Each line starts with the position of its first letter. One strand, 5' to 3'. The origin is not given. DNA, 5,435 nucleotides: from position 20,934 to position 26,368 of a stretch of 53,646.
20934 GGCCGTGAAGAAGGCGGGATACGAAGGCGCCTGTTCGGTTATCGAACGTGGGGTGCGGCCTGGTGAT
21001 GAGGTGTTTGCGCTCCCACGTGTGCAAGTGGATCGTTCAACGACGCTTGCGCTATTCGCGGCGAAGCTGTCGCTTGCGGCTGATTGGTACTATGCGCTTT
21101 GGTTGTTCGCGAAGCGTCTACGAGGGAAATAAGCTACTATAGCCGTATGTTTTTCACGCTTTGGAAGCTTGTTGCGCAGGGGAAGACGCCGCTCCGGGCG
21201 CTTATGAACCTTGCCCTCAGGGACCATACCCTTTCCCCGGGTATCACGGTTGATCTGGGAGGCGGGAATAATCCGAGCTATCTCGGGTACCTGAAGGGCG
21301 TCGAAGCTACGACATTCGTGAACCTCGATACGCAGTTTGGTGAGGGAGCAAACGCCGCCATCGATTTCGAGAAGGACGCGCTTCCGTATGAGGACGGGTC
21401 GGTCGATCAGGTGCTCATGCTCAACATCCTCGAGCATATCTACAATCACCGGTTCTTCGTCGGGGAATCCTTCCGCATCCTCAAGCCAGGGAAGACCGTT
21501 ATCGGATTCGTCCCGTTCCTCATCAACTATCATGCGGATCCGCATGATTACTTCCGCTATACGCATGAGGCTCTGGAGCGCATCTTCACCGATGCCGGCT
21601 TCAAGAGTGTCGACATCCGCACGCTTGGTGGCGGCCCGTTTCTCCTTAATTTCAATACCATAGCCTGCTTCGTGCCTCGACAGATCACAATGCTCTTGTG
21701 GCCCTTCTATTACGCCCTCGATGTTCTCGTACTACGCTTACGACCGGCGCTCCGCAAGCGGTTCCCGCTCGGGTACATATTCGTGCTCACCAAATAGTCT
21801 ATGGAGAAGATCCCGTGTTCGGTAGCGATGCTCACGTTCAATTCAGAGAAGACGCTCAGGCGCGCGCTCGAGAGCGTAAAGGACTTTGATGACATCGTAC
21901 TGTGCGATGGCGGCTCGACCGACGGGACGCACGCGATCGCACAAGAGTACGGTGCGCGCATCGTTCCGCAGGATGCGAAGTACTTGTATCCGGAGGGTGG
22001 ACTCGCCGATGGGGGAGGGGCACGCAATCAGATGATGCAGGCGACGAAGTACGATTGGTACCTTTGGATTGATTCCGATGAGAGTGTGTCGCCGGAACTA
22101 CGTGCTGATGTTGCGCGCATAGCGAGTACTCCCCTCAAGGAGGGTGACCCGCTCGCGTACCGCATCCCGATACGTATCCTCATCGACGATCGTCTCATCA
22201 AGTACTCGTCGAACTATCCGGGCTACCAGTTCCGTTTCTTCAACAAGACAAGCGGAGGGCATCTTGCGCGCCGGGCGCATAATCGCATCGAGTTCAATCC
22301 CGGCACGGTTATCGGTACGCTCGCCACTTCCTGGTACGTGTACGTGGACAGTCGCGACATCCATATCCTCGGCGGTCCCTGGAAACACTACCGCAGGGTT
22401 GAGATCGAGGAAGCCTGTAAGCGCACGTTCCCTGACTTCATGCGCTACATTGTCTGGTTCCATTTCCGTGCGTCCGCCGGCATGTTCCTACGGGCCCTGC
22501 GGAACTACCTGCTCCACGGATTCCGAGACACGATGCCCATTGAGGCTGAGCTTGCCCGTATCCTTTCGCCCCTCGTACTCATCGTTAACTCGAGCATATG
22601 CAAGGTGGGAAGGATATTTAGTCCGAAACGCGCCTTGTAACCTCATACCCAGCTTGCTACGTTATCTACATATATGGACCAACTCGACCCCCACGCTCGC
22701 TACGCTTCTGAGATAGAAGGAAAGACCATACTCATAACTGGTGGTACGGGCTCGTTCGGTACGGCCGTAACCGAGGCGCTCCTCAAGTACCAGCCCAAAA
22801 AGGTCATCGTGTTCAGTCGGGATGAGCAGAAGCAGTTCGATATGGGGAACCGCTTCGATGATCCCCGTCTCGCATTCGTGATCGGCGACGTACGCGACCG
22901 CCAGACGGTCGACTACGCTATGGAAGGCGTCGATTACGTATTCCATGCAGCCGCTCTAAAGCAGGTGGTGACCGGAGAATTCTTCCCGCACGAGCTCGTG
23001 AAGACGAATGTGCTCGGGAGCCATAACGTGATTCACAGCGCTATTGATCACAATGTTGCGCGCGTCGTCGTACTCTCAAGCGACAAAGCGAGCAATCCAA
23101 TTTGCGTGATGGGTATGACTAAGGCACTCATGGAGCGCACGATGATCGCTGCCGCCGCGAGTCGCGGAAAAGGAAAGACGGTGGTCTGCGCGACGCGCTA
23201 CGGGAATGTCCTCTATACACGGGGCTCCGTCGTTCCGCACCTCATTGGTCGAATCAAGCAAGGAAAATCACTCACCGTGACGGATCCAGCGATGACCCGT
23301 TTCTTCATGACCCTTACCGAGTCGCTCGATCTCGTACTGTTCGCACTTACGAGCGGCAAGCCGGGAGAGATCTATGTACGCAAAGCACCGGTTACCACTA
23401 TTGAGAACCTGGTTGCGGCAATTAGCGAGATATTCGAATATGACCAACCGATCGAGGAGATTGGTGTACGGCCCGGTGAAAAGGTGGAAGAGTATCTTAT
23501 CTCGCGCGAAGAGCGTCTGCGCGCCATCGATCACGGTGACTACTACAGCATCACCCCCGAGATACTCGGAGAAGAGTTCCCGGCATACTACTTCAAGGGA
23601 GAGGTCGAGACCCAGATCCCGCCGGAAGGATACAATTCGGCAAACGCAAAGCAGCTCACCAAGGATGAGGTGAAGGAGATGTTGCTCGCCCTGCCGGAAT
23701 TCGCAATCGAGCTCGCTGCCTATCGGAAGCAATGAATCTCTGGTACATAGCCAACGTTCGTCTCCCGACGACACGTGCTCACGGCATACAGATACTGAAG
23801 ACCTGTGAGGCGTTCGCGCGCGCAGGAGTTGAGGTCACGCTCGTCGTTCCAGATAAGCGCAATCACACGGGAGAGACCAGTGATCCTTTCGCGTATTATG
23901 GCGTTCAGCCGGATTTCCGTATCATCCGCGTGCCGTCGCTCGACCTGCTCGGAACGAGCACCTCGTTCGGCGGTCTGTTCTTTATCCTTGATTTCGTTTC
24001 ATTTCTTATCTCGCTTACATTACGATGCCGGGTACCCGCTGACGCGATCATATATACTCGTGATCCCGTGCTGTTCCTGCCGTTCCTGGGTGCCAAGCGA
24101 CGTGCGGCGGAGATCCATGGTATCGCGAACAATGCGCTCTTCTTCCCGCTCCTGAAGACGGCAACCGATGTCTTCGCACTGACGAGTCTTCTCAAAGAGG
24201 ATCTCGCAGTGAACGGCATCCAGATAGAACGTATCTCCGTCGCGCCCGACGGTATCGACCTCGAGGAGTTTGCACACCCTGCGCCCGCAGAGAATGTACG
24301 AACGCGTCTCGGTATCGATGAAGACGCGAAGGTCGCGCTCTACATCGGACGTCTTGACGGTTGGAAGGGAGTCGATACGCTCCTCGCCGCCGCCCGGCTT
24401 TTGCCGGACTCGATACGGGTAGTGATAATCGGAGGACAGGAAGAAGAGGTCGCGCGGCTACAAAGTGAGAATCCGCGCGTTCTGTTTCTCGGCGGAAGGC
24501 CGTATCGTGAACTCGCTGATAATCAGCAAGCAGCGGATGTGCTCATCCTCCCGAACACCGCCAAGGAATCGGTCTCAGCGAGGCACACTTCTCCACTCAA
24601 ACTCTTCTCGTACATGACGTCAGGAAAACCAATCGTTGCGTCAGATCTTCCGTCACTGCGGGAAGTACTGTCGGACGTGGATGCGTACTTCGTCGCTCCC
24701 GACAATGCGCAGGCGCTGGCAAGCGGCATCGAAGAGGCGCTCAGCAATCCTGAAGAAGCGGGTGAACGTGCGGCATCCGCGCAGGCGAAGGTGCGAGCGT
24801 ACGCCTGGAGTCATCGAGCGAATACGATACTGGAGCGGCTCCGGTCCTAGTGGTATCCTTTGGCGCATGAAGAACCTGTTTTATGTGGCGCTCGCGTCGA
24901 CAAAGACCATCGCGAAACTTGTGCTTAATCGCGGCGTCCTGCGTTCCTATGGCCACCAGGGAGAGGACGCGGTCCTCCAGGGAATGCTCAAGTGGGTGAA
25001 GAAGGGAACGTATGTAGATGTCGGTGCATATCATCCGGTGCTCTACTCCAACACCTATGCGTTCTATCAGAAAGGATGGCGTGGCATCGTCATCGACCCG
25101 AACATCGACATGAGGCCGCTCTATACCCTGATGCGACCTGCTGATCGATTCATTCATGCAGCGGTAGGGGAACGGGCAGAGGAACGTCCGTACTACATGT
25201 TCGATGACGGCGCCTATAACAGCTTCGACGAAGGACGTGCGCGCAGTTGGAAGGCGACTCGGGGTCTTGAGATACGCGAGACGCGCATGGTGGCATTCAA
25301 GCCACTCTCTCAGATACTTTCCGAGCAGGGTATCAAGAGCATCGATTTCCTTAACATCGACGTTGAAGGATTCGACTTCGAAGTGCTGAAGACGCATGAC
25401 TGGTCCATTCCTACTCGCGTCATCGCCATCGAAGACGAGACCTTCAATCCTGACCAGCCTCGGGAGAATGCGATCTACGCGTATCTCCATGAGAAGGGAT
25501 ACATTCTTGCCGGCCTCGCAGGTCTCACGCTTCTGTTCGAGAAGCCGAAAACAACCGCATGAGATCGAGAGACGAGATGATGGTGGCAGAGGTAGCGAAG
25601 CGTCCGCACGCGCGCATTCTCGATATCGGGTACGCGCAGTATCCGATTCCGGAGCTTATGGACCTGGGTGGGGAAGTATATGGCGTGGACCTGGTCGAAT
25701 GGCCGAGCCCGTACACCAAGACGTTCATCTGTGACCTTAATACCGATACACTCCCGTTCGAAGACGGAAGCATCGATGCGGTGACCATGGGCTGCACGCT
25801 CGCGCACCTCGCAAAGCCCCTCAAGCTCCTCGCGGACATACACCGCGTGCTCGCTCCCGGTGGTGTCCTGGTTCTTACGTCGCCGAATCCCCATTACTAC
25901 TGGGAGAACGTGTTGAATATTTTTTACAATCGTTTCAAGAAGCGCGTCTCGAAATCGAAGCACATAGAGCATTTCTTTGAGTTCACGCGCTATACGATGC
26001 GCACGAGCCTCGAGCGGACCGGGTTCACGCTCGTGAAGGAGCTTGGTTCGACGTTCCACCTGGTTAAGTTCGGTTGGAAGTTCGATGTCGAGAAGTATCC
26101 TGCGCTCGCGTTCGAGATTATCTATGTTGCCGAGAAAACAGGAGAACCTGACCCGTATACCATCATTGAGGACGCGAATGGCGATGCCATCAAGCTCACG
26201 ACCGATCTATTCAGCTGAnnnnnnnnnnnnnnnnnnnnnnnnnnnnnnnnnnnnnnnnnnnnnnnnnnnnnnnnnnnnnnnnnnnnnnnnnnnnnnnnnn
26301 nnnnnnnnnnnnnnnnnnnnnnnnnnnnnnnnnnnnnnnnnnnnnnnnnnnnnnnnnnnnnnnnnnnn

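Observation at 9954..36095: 25-kb glycan-assembly island wedged between murD/murC and murB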

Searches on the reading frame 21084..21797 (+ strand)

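Call 4: search_protein_families(library=pfam, proteins=[window:21084-21797:+], max_evalue=0.01)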
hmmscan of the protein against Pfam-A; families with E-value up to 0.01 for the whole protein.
window:21084-21797:+ (237 aa): 3 families
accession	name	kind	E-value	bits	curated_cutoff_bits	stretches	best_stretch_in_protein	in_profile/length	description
PF08241.18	Methyltransf_11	-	1.2e-06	29.5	21.2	1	94-139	50-93/95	Methyltransferase domain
PF13489.12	Methyltransf_23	-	0.00052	20.2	27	1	49-174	20-160/164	Methyltransferase domain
PF01209.24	Ubie_methyltran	-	0.0084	15.9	20.1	0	161-184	201-224/233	ubiE/COQ5 methyltransferase family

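Call 9: search_protein_families(library=ncbifam, proteins=[window:21084-21797:+], max_evalue=0.01)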
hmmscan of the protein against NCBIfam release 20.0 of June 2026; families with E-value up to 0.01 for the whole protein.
window:21084-21797:+ (237 aa): 2 families
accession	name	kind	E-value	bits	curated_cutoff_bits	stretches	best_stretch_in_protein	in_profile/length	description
NF041537.1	ArsM_AhpD_UU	exception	0.0051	15.7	510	1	93-138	132-177/345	arsenite methyltransferase/AhpD domain selenoprotein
NF001243.0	PRK00216.1-4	equivalog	0.0081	15.5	235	0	99-167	109-180/237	demethylmenaquinone methyltransferase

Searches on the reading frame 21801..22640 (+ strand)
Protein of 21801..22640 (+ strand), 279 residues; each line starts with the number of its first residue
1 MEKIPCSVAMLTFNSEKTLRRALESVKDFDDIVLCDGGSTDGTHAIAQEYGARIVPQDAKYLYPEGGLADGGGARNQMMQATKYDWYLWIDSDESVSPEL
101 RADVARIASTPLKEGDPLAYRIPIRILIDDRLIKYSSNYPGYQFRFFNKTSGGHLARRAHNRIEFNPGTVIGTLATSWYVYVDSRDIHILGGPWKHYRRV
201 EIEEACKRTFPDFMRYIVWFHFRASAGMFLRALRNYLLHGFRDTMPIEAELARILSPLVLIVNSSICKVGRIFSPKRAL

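Call 4: search_protein_families(library=pfam, proteins=[window:21801-22640:+], max_evalue=0.01)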
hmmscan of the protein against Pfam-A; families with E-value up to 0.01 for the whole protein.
window:21801-22640:+ (279 aa): 2 families
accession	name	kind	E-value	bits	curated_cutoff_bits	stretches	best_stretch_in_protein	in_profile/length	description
PF00535.33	Glycos_transf_2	-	2.7e-18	66.9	23.3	1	7-100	1-95/168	Glycosyl transferase family 2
PF13704.12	Glyco_tranf_2_4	-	1.6e-05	25.7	27.5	1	28-94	18-82/98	Glycosyl transferase family 2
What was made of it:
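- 21084..22640 (+): Methyltransferase (21084-21797) and GT2 (21801-22640). Methyltransf_11 E=1.2e-6; Glycos_transf_2 E=2.7e-18 (call 4).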

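Call 9: search_protein_families(library=ncbifam, proteins=[window:21801-22640:+], max_evalue=0.01)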
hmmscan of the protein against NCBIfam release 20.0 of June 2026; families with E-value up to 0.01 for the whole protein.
window:21801-22640:+ (279 aa): 9 families
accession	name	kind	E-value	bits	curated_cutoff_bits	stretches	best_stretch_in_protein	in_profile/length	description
TIGR04195.1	S_glycosyl_SunS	equivalog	3.8e-08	32.6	350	1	8-108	61-155/421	SunS family peptide S-glycosyltransferase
TIGR04182.1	glyco_TIGR04182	equivalog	1.9e-07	30.8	325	1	8-99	4-88/293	S-layer glycoprotein N-glycosyltransferase AglJ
NF010496.0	PRK13915.1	equivalog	9e-07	28.3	262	1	14-93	41-126/307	glucosyl-3-phosphoglycerate synthase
NF007482.0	PRK10073.1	equivalog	0.00012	21.2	423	1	7-108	9-110/334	glycosyltransferase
NF053739.1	GlytfEpsEBac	equivalog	0.00038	19.5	450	1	7-53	4-54/265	glycosyltransferase EpsE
TIGR04283.1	glyco_like_mftF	equivalog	0.00039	20.1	182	1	7-55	2-54/221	TIGR04283 family arsenosugar biosynthesis glycosyltransferase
NF047683.1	TeichurnBiosyTuaG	equivalog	0.00079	19.1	400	1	7-99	9-102/252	teichuronic acid biosynthesis protein TuaG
NF041391.1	DPhHxTase_Halo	equivalog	0.0035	16.4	375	1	12-60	3-54/213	dolichyl-phosphate hexose transferase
NF050050.1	ProtGlycPglI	equivalog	0.0064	15.9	500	1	7-96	5-96/306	GalNAc(5)-diNAcBac-PP-undecaprenol beta-1,3-glucosyltransferase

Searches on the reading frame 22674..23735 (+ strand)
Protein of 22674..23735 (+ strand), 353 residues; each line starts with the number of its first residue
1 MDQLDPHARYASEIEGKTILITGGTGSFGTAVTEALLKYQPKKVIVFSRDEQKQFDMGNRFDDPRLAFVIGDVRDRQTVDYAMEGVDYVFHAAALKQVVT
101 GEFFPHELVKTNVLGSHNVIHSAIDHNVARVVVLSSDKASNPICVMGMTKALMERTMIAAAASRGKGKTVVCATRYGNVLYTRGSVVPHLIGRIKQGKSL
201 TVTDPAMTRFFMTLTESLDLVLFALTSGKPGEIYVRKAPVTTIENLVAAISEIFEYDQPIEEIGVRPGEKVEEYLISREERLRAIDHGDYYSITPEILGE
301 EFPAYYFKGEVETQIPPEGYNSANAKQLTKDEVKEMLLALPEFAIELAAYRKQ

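Call 4: search_protein_families(library=pfam, proteins=[window:22674-23735:+], max_evalue=0.01)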
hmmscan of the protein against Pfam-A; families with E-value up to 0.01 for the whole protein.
window:22674-23735:+ (353 aa): 13 families
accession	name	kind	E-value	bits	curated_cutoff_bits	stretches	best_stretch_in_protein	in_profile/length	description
PF02719.21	Polysacc_synt_2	-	7.6e-92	308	20.2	1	19-294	1-292/293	Polysaccharide biosynthesis protein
PF01370.27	Epimerase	-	8e-23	81.5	20.9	1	19-234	1-237/240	NAD dependent epimerase/dehydratase family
PF01073.25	3Beta_HSD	-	2.7e-15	56.6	22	1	20-139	1-119/280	3-beta hydroxysteroid dehydrogenase/isomerase family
PF16363.11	GDP_Man_Dehyd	-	2.9e-12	47.1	27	1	20-137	1-130/332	GDP-mannose 4,6 dehydratase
PF13460.12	NAD_binding_10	-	3.4e-12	47.1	27.2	1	23-142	1-104/184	NAD(P)H-binding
PF05368.20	NmrA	-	1.1e-07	32.2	27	1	17-94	3-78/298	NmrA-like family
PF07993.18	NAD_binding_4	-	1.2e-06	28.3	20.1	1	21-142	1-142/258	Male sterility protein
PF04321.23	RmlD_sub_bind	-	3.3e-06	26.8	27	1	18-137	2-102/287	RmlD substrate binding domain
PF00106.31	adh_short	-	3.8e-06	27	26.6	1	17-143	1-143/195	short chain dehydrogenase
PF08485.16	Polysacc_syn_2C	-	1.5e-05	25.1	25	1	306-342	10-46/48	Polysaccharide biosynthesis protein C-terminal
PF08659.16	KR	-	3.1e-05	24.4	22.6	1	18-94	2-90/180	KR domain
PF02254.24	TrkA_N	-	0.0022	18.7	23.8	0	24-79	5-55/116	TrkA-N domain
PF01488.26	Shikimate_DH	-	0.0054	17.2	24.3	0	12-64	8-59/138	Shikimate / quinate 5-dehydrogenase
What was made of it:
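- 22674..23735 (+): UDP-GlcNAc 4,6-dehydratase of the FnlA/PseB/CapD type. Polysacc_synt_2 E=7.6e-92 (call 4).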

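Call 8: search_protein_families(library=ncbifam, proteins=[window:22674-23735:+], max_evalue=0.01)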
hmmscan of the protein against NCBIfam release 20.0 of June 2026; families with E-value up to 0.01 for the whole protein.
window:22674-23735:+ (353 aa): 69 families (the best 25 are shown)
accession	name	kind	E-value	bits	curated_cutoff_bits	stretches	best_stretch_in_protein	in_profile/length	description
TIGR04130.1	FnlA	equivalog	3.1e-105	351.8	730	1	15-341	3-329/337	UDP-N-acetylglucosamine 4,6-dehydratase/5-epimerase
TIGR03589.1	PseB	equivalog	6.6e-94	314.5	407.75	1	15-336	3-323/324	UDP-N-acetylglucosamine 4,6-dehydratase (inverting)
TIGR03466.1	HpnA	hypoth_equivalog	3.2e-17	62.4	367.65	1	18-137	2-114/327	hopanoid-associated sugar epimerase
NF052578.1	StrlDmthSdmBMthl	equivalog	1.2e-15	58.1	600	1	18-139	2-116/328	sterol demethylase protein SdmB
TIGR04180.1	EDH_00030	hypoth_equivalog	1.7e-15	56.8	475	1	19-136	1-121/297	NAD-dependent 4,6-dehydratase LegB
NF042422.1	oxyalk_red_OleD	equivalog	1.6e-13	50.7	580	1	19-136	3-110/329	2-alkyl-3-oxoalkanoate reductase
TIGR01181.1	dTDP_gluc_dehyt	equivalog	2.4e-13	49.9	365.1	1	19-138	2-127/321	dTDP-glucose 4,6-dehydratase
NF042423.1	oxyalk_red_Shew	equivalog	1.4e-11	44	580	1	17-136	9-118/331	2-alkyl-3-oxoalkanoate reductase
TIGR01179.1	galE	equivalog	2e-11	43.3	262.3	1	19-169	2-150/332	UDP-glucose 4-epimerase GalE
TIGR02622.1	CDP_4_6_dhtase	equivalog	3.5e-11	42.8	278.45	1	15-139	3-132/352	CDP-glucose 4,6-dehydratase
NF041293.1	G6PDh_Azf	equivalog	8.1e-10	38.5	400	1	17-140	3-119/252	NAD-dependent glucose-6-phosphate dehydrogenase Azf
NF006118.0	PRK08264.1-4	subfamily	7e-07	29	279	1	13-84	2-71/244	SDR family oxidoreductase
TIGR02197.1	heptose_epim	equivalog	1.5e-06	27.6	274.6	1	19-131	1-110/316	ADP-glyceromanno-heptose 6-epimerase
NF043036.1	ErythonDh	equivalog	1.6e-06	27.5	325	1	19-168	3-153/321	D-erythronate dehydrogenase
NF006120.0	PRK08264.1-6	subfamily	3.2e-06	26.9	274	1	12-84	3-74/246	SDR family oxidoreductase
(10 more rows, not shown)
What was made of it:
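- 22674..23735 (+): FnlA model 352 bits and PseB model 314 bits, both below the equivalog cut-offs (call 8).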

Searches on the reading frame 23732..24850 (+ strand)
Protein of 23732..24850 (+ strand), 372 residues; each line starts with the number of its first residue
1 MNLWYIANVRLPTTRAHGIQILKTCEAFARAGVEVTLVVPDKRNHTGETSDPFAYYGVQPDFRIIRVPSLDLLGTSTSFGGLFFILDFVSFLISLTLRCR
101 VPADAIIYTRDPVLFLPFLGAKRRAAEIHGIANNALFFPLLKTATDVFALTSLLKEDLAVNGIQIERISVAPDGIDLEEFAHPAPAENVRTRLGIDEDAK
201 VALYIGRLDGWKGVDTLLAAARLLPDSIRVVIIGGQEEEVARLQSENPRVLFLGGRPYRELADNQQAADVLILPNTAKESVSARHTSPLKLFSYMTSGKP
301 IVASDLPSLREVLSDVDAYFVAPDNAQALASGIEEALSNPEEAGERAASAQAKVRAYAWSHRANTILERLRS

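Call 4: search_protein_families(library=pfam, proteins=[window:23732-24850:+], max_evalue=0.01)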
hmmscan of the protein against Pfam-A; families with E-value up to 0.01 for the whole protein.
window:23732-24850:+ (372 aa): 6 families
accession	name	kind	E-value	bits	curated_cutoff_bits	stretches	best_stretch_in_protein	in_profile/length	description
PF00534.26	Glycos_transf_1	-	6.3e-24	84.9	26.4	1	188-343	4-162/172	Glycosyl transferases group 1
PF13692.12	Glyco_trans_1_4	-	6.8e-22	78.7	27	1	200-339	2-142/142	Glycosyl transferases group 1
PF13524.12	Glyco_trans_1_2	-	7.2e-10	39.4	25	1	218-368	6-144/144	Glycosyl transferase-like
PF13439.12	Glyco_transf_4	-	6.1e-05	23.5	28.5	1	21-179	8-170/170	Glycosyltransferase Family 4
PF20706.3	GT4-conflict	-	8.8e-05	22.1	26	0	325-365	343-384/385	Family 4 Glycosyltransferase in conflict systems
PF13579.12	Glyco_trans_4_4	-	0.0033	18.2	29.7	0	20-113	6-81/158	Glycosyl transferase 4-like domain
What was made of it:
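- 23732..26218 (+): GT4 (23732-24850), FkbM methyltransferase (24867-25562), methyltransferase (25559-26218). Call 4.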

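Call 59: search_protein_families(library=ncbifam, proteins=[window:23732-24850:+], max_evalue=0.001)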
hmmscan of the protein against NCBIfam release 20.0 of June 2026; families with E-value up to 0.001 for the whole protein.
window:23732-24850:+ (372 aa): 18 families
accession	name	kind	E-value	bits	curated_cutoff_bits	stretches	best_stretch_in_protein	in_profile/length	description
TIGR04063.1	stp3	hypoth_equivalog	1.6e-22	80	442.05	1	140-359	154-381/397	TIGR04063 family PEP-CTERM/XrtA system glycosyltransferase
NF053787.1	GlcN_PG_synth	equivalog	1.1e-19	70.5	480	1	139-370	139-356/361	N-acetylglucosaminyl phosphatidylglycerol synthase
NF007640.0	PRK10307.1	subfamily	3.4e-19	69.1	276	1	140-362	168-393/411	WcaI family glycosyltransferase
NF047684.1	TeichurnBiosyTuaC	equivalog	1.1e-18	67.4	550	1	137-363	158-379/391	teichuronic acid biosynthesis protein TuaC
TIGR03449.1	mycothiol_MshA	equivalog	2.9e-16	59.4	462.5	1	161-368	183-398/406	D-inositol-3-phosphate glycosyltransferase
TIGR02149.1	glgA_Coryne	subfamily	2.8e-15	56.4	302.4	1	142-367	143-384/391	glycogen synthase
TIGR04047.1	MSMEG_0565_glyc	hypoth_equivalog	1.8e-12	47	259.85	1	148-369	143-370/373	MSMEG_0565 family glycosyltransferase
NF041876.1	EPS_EpsE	equivalog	3.7e-12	46.2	400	1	148-357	166-379/389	exopolysaccharide biosynthesis GT4 family glycosyltransferase EpsE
NF012028.0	PRK15484.1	subfamily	5.6e-12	45.4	618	1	164-369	159-374/380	lipopolysaccharide N-acetylglucosaminyltransferase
NF038295.1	EPS_HpsP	equivalog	1.3e-10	40.8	550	1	170-368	180-382/388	hormogonium polysaccharide biosynthesis glycosyltransferase HpsP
TIGR04157.1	glyco_rSAM_CFB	subfamily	3.2e-09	36.3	400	1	160-316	187-342/406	TIGR04157 family glycosyltransferase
TIGR03088.1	stp2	hypoth_equivalog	5.1e-09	35.6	409.05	1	150-356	147-355/374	TIGR03088 family PEP-CTERM/XrtA system glycosyltransferase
NF047676.1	TeichurnBiosyTuaH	equivalog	8.1e-08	31.5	550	1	140-359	155-373/384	teichuronic acid biosynthesis protein TuaH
TIGR04007.1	wcaI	equivalog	5.5e-07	28.6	800.45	1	159-343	189-381/407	colanic acid biosynthesis glycosyltransferase WcaI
NF038298.1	EPS_HpsO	equivalog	2e-06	26.9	575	1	167-354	169-367/388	hormogonium polysaccharide biosynthesis glycosyltransferase HpsO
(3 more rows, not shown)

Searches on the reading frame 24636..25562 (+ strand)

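Call 4: search_protein_families(library=pfam, proteins=[window:24636-25562:+], max_evalue=0.01)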
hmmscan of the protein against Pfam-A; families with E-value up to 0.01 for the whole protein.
window:24636-25562:+ (308 aa): 1 family
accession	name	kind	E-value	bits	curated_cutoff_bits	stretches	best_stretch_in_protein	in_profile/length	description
PF05050.19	Methyltransf_21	-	1.3e-19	71.4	22.7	1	128-290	1-172/173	Methyltransferase FkbM domain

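Call 9: search_protein_families(library=ncbifam, proteins=[window:24636-25562:+], max_evalue=0.01)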
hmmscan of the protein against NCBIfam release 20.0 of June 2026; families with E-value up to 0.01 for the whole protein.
window:24636-25562:+ (308 aa): 1 family
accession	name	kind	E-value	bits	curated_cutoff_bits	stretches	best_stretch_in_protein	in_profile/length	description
TIGR01444.1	fkbM_fam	subfamily_domain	4.7e-13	49.8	37.7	1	125-254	1-129/143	FkbM family methyltransferase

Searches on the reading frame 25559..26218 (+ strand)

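Call 4: search_protein_families(library=pfam, proteins=[window:25559-26218:+], max_evalue=0.01)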
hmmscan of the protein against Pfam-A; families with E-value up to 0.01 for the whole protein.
window:25559-26218:+ (219 aa): 7 families
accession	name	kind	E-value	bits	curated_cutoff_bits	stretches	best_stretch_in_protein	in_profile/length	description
PF08241.18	Methyltransf_11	-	2.2e-12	47.9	21.2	1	22-106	2-95/95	Methyltransferase domain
PF13489.12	Methyltransf_23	-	6.1e-12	46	27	1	14-160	20-163/164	Methyltransferase domain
PF13847.12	Methyltransf_31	-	4.8e-07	30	27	1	63-114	64-114/145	Methyltransferase domain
PF13649.12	Methyltransf_25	-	1.4e-06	29.3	27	1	61-102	54-97/97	Methyltransferase domain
PF01209.24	Ubie_methyltran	-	5e-06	26.5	20.1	1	61-106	106-151/233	ubiE/COQ5 methyltransferase family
PF08242.18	Methyltransf_12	-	5.2e-06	27.5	30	1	59-104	52-98/98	Methyltransferase domain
PF05148.21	Methyltransf_8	-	2.4e-05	24.8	27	1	12-106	67-156/219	Hypothetical methyltransferase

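Call 9: search_protein_families(library=ncbifam, proteins=[window:25559-26218:+], max_evalue=0.01)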
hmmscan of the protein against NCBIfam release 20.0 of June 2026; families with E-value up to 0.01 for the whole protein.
window:25559-26218:+ (219 aa): 20 families
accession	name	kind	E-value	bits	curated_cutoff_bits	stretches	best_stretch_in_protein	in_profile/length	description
NF045667.1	MTase_DVU1556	equivalog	1.5e-12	47.4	155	1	11-107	17-120/213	DVU_1556 family methyltransferase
TIGR01934.1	MenG_MenH_UbiE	subfamily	1e-06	28.2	158.35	1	61-125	96-158/223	ubiquinone/menaquinone biosynthesis methyltransferase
NF001243.0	PRK00216.1-4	equivalog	3.8e-06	26.4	235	1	61-121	106-168/237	demethylmenaquinone methyltransferase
TIGR02752.1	MenG_heptapren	equivalog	4.3e-06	26.4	419.85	1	59-124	102-169/231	demethylmenaquinone methyltransferase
NF001244.0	PRK00216.1-5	equivalog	5.1e-06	25.9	216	1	61-106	108-153/236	bifunctional demethylmenaquinone methyltransferase/2-methoxy-6-polyprenyl-1,4-benzoquinol methylase UbiE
NF052510.1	methyltran_MpqE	exception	1.5e-05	24.5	335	1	55-106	100-152/234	methyl-plastoquinone biosynthesis methyltransferase MpqE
NF001241.0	PRK00216.1-2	equivalog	1.6e-05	24.7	327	1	62-108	103-149/231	demethylmenaquinone methyltransferase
NF008300.0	PRK11088.1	equivalog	3.3e-05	23.5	303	1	52-184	132-252/272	23S rRNA (guanine(745)-N(1))-methyltransferase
NF040539.1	AST_met_ArsM_2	exception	3.8e-05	23.6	240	1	60-107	117-164/262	putative arsinothricin biosynthesis methyltransferase ArsM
TIGR04345.1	ovoA_Cterm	equivalog_domain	5.5e-05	22.8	170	1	72-110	135-173/242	putative 4-mercaptohistidine N1-methyltransferase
NF001240.0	PRK00216.1-1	equivalog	0.0002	20.5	378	1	59-107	121-170/251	bifunctional demethylmenaquinone methyltransferase/2-methoxy-6-polyprenyl-1,4-benzoquinol methylase UbiE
NF045823.1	PthPhpthDimycoMt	equivalog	0.00053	19.2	300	1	61-107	121-167/256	phthiotriol/phenolphthiotriol dimycocerosates methyltransferase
NF001242.0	PRK00216.1-3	equivalog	0.0028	17.1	351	1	59-105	128-174/258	bifunctional demethylmenaquinone methyltransferase/2-methoxy-6-polyprenyl-1,4-benzoquinol methylase UbiE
NF038099.1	AsSugarArsM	exception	0.003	16.8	400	1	64-109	127-174/321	arsenosugar biosynthesis arsenite methyltransferase ArsM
TIGR00452.1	TIGR00452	equivalog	0.003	16.4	275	1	54-108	167-221/316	tRNA 5-methoxyuridine(34)/uridine 5-oxyacetic acid(34) synthase CmoB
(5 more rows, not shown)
